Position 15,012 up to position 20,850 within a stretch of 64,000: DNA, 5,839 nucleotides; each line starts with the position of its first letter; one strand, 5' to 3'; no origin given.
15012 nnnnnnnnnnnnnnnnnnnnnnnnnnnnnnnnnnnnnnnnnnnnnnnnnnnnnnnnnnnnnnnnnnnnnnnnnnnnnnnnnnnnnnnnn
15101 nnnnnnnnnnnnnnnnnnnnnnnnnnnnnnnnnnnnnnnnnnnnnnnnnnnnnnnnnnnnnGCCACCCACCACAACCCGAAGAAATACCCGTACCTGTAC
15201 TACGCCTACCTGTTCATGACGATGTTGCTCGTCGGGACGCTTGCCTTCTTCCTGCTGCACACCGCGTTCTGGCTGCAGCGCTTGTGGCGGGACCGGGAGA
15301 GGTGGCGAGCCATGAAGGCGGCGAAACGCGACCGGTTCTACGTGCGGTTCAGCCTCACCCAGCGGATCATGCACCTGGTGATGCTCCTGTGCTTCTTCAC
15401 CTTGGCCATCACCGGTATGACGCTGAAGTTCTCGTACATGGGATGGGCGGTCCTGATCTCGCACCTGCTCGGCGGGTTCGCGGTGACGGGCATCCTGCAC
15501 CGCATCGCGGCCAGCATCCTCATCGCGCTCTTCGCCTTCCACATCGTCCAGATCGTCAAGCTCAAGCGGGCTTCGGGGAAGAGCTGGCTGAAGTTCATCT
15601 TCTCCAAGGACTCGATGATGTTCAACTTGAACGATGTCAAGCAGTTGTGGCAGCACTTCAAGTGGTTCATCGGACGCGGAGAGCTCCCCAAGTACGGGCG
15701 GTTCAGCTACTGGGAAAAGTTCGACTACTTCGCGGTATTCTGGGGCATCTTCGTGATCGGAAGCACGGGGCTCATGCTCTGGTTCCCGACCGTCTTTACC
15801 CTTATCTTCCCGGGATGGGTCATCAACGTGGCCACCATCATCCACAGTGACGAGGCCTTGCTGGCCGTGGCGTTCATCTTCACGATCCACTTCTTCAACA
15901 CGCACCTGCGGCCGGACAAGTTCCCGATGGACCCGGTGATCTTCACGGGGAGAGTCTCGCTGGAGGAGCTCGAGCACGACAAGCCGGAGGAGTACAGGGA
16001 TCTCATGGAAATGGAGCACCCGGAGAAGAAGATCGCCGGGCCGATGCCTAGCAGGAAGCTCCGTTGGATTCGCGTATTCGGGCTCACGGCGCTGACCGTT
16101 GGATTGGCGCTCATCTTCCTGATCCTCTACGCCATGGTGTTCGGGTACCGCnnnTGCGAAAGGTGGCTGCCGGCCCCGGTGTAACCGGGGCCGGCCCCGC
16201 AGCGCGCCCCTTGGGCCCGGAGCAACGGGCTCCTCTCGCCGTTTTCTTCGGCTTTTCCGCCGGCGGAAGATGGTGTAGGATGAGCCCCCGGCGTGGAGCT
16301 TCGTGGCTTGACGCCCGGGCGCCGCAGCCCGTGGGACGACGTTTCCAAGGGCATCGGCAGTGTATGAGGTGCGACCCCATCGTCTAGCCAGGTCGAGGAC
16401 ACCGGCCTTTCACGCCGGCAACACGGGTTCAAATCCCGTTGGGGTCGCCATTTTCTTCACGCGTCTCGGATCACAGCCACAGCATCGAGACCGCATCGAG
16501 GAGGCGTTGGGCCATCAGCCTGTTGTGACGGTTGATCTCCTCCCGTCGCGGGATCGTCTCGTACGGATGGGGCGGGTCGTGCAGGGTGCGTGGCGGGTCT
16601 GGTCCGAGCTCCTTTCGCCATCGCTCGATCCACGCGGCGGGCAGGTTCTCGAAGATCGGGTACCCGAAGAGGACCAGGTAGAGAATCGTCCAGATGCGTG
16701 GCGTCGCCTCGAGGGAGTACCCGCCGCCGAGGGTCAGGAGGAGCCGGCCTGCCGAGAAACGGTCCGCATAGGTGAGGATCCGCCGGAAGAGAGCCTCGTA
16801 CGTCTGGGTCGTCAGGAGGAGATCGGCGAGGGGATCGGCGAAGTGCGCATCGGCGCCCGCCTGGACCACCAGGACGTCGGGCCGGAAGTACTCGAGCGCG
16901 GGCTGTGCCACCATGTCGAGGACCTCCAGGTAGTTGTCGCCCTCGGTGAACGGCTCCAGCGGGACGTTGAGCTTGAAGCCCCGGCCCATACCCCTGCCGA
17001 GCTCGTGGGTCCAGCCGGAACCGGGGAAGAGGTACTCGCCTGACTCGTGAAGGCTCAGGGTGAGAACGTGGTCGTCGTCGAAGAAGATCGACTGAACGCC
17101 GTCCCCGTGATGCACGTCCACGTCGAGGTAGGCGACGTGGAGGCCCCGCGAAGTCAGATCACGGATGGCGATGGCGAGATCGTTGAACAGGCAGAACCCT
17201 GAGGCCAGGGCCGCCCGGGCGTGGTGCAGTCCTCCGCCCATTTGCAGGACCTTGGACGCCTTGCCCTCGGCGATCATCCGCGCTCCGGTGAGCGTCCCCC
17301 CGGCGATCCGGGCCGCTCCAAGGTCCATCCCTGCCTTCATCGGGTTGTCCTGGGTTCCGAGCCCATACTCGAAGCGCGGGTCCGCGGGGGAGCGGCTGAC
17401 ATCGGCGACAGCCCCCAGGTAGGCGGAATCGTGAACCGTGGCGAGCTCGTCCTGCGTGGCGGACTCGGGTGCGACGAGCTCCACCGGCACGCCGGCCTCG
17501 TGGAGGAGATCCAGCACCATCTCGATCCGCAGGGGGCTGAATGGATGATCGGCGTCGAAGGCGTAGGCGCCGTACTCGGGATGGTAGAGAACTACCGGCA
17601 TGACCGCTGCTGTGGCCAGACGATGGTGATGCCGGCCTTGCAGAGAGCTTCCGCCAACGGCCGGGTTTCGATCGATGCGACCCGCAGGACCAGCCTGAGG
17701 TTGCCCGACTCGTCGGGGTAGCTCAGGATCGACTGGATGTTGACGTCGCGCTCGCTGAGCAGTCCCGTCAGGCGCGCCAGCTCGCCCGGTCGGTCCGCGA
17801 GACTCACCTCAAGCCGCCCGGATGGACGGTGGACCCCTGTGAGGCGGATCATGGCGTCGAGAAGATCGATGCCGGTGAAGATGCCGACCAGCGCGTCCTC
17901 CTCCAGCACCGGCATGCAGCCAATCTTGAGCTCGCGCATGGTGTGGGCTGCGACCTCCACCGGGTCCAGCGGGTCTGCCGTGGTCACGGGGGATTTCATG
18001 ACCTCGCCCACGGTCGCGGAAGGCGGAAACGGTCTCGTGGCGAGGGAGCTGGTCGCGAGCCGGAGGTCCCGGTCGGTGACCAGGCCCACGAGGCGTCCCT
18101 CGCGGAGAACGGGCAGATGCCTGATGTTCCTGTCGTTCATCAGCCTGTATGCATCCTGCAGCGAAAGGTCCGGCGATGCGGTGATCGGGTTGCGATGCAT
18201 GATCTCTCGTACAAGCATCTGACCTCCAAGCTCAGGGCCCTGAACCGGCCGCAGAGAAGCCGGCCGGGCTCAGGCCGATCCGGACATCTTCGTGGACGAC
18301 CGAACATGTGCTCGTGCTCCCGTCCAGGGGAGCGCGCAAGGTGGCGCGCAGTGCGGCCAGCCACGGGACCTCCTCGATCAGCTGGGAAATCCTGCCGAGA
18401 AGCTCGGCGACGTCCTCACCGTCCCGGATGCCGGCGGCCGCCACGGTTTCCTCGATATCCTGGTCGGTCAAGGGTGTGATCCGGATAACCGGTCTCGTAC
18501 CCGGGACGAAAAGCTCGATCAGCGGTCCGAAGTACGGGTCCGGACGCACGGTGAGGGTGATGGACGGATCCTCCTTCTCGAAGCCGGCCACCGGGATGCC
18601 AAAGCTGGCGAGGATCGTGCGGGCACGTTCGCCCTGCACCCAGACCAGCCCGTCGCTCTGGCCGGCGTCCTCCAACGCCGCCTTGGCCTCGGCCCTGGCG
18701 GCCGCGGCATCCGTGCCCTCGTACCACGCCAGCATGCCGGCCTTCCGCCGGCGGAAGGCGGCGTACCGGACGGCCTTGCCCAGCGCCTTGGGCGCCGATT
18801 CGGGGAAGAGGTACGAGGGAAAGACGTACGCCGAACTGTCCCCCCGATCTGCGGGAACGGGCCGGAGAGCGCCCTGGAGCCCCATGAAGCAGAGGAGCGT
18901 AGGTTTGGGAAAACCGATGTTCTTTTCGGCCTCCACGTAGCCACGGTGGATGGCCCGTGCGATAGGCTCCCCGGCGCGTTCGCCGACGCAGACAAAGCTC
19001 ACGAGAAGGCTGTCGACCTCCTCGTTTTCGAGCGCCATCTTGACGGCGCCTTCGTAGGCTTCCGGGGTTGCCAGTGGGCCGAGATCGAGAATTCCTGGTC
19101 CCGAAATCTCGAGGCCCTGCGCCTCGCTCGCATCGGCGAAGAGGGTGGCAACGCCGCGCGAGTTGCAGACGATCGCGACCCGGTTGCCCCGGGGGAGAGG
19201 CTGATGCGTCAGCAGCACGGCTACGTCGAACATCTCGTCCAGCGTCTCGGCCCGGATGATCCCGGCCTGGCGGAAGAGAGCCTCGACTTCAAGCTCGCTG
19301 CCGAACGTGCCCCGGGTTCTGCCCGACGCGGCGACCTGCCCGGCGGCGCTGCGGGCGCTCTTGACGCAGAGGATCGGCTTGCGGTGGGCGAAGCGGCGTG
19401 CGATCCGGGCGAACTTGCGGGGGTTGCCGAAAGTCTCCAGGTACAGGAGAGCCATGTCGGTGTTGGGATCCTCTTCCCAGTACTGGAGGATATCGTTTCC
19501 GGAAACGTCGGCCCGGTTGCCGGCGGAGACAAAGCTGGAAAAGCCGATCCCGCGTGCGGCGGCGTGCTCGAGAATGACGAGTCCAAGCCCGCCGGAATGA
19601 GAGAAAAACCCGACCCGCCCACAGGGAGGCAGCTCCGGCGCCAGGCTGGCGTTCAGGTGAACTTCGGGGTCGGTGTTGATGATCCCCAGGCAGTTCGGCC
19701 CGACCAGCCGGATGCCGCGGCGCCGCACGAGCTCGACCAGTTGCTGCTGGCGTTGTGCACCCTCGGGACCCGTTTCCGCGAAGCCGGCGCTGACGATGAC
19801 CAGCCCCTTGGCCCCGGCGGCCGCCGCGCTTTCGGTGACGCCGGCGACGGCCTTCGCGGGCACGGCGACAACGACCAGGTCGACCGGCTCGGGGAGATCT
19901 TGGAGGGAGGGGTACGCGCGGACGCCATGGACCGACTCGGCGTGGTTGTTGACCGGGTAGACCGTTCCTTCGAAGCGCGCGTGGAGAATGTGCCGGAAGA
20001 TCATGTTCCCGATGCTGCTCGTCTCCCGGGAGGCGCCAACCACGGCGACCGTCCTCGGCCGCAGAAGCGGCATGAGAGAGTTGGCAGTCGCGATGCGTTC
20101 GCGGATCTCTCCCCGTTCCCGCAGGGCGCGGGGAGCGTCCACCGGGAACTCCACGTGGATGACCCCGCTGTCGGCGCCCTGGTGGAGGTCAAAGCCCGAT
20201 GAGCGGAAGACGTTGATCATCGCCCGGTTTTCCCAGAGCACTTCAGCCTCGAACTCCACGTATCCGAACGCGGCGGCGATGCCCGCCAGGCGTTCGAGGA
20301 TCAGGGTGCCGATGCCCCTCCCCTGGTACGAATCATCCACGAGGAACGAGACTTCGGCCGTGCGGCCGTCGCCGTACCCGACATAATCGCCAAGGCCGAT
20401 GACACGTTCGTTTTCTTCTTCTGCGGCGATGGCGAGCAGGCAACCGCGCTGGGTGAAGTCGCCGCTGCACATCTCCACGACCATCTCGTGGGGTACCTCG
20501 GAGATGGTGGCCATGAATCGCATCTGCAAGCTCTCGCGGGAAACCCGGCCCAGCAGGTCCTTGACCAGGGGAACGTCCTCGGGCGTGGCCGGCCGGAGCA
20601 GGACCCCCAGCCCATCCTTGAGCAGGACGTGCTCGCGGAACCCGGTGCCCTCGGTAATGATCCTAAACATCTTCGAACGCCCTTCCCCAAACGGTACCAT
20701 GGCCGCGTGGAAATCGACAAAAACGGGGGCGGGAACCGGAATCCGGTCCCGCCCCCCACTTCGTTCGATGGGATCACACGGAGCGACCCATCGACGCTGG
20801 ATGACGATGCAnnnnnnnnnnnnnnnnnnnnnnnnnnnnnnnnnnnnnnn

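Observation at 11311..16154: Divergently transcribed ImcH-like cytochrome and a 23-heme cytochrome c fused to a cytochrome b domain (CbcL-like, greatly expanded)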

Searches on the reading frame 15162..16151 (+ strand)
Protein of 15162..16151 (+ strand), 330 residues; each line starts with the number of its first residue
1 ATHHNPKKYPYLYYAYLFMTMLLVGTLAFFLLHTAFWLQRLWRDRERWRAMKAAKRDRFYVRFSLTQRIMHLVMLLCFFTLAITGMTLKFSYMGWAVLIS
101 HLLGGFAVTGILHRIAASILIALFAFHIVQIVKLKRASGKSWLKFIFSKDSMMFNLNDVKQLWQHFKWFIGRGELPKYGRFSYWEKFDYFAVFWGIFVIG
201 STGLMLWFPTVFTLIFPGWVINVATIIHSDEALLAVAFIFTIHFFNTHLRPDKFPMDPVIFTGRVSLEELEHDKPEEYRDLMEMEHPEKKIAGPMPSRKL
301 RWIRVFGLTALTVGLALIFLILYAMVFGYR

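Call 48: search_solved_structures(query=window:15162-16151:+, max_evalue=1, show_alignments=3)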
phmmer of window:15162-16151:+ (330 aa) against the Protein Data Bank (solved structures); distinct sequences matched with E-value up to 1: 1.
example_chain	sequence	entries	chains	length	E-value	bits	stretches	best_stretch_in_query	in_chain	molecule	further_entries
1kqf_C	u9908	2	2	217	1.1e-05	28.3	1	56-285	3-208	FORMATE DEHYDROGENASE, NITRATE-INDUCIBLE, CYTOCHROME B556(FDN) SUBUNIT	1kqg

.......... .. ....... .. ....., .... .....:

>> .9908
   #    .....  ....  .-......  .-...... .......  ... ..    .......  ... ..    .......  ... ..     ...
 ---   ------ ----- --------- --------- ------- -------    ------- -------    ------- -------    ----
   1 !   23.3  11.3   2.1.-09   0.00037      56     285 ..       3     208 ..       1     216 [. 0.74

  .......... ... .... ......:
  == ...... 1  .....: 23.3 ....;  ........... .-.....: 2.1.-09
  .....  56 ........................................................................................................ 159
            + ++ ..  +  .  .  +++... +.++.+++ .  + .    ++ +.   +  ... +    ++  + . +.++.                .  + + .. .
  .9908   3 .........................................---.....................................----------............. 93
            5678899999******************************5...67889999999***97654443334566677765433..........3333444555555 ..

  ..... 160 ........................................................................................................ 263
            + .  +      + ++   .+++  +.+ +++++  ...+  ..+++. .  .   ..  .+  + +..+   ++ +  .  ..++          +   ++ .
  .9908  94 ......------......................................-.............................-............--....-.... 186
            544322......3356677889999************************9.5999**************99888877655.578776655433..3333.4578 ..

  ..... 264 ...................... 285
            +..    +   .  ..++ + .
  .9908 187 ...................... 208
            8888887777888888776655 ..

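Call 94: search_protein_representatives(protein=window:15162-16151:+)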
Query: 330 residues. Proteins with E-value up to 0.001 (for the whole library): 2477; up to 1e-10: 1499; up to 1e-30: 423. The best 150 are listed.
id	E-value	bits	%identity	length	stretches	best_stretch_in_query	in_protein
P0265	3.9e-103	361.9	51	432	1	1-330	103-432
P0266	2.3e-101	356.1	52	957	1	1-330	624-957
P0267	2.8e-101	355.8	51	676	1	4-328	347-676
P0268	9.3e-100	350.8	51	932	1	1-326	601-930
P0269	3.4e-98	345.7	55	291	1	55-330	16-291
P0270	2.1e-97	343.1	50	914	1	1-325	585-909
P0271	3.2e-92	326.0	47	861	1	7-328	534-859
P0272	5.0e-92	325.4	47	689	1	3-322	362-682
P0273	1.4e-89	317.4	49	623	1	8-325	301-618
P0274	5.7e-88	312.1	60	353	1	52-282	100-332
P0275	5.7e-86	305.5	46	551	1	1-326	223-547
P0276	1.6e-84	300.7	46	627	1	6-322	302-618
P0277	1.6e-84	300.7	47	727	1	10-325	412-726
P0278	6.0e-84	298.8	44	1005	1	5-323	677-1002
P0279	2.9e-83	296.6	47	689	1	1-326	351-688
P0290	9.7e-74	265.3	46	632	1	4-326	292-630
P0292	3.7e-73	263.4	40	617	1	3-326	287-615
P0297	8.8e-72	258.8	41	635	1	1-324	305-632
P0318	3.1e-68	247.1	41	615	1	4-325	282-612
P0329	4.2e-65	236.9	43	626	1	5-326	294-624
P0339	1.9e-63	231.5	40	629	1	5-326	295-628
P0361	6.7e-58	213.2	36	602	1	7-325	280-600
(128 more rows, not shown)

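Call 96: list_cluster_members(proteins=[P0290, P0292, P0318, P0329, P0339, P0273, P0276, P0297, P0361])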
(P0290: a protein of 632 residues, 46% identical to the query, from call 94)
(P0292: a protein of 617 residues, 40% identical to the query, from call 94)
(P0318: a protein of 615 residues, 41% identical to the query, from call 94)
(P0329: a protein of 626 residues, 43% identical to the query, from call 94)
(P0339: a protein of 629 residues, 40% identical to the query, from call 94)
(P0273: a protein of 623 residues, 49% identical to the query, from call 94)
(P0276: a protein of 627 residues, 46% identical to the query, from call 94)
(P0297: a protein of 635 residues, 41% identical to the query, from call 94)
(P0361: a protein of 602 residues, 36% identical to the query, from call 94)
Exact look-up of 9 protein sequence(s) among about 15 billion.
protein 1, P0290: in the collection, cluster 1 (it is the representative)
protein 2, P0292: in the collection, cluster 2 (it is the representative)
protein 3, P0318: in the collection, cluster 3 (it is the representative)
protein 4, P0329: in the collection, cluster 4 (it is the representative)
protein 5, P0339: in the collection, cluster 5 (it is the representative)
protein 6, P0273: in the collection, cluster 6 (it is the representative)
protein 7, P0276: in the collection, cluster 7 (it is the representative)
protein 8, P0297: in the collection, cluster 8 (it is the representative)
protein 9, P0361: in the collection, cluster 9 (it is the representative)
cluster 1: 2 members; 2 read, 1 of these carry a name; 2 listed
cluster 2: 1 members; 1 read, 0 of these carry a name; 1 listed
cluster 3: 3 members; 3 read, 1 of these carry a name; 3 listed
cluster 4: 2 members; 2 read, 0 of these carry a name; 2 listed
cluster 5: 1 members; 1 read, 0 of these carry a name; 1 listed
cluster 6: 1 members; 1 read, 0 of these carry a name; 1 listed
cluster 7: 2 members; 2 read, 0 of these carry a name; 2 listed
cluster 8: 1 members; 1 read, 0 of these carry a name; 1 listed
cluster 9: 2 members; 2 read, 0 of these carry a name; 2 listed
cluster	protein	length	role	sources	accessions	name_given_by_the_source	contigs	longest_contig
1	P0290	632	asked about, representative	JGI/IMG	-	cytochrome b subunit of formate dehydrogenase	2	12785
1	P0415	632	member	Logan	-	-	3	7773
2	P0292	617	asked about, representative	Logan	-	-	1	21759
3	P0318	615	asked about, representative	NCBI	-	-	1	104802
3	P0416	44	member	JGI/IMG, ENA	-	hypothetical protein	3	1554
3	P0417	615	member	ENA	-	-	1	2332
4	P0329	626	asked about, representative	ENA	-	-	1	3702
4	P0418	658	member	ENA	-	-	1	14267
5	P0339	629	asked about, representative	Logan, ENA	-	-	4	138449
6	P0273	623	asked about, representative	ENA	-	-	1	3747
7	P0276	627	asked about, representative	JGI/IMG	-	-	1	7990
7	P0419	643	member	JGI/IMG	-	-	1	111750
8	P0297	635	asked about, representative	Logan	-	-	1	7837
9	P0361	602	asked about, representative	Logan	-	-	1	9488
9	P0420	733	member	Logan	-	-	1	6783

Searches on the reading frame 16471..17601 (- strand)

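Call 31: search_protein_families(library=pfam, proteins=[window:16471-17601:-], max_evalue=0.0001)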
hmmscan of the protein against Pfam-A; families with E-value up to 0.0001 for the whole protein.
window:16471-17601:- (376 aa): 1 family
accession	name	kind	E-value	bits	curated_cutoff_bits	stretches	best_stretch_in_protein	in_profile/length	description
PF00850.24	Hist_deacetyl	-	9.1e-82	275.2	27.9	1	19-307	1-294/298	Histone deacetylase domain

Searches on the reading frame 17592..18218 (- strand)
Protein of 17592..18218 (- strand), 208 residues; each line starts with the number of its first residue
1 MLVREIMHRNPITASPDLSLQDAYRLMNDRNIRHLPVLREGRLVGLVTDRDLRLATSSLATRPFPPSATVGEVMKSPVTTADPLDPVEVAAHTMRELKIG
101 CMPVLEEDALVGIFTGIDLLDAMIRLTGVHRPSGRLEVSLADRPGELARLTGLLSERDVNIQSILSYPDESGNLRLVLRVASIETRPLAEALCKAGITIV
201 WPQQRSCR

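Call 31: search_protein_families(library=pfam, proteins=[window:17592-18218:-], max_evalue=0.0001)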
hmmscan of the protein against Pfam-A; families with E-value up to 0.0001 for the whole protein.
window:17592-18218:- (208 aa): 4 families
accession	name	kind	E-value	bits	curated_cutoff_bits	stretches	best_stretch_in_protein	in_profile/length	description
PF00571.33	CBS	-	2e-31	108.5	24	2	3-55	1-54/57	CBS domain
PF01842.31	ACT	-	3.4e-11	43.1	27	1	135-191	2-57/66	ACT domain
PF22190.2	TTHA0829-like_ACT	-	7.7e-07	29.5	27.4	1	135-200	4-67/70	TTHA0829-like ACT domain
PF22629.2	ACT_AHAS_ss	-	2.8e-06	27.8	27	1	136-182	1-48/67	AHAS small subunit-like ACT domain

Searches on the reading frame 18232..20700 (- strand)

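Call 31: search_protein_families(library=pfam, proteins=[window:18232-20700:-], max_evalue=0.0001)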
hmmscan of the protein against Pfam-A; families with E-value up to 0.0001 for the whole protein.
window:18232-20700:- (822 aa): 6 families
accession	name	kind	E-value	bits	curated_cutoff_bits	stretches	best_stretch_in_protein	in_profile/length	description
PF13607.11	Succ_CoA_lig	-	3.1e-49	166.7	27.4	1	361-496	2-137/138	Succinyl-CoA ligase like flavodoxin domain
PF13380.12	CoA_binding_2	-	2.4e-26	92.9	22.8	1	216-342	1-115/116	CoA binding domain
PF02629.25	CoA_binding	-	1.1e-12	49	22.3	1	216-306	4-97/97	CoA binding domain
PF13302.13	Acetyltransf_3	-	6.8e-11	43.5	25.4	1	33-170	2-137/138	Acetyltransferase (GNAT) domain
PF00583.31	Acetyltransf_1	-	2.2e-10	41.3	20.7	1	71-170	18-116/116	Acetyltransferase (GNAT) family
PF13508.13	Acetyltransf_7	-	1.9e-06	28.6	27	1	93-170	8-82/84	Acetyltransferase (GNAT) domain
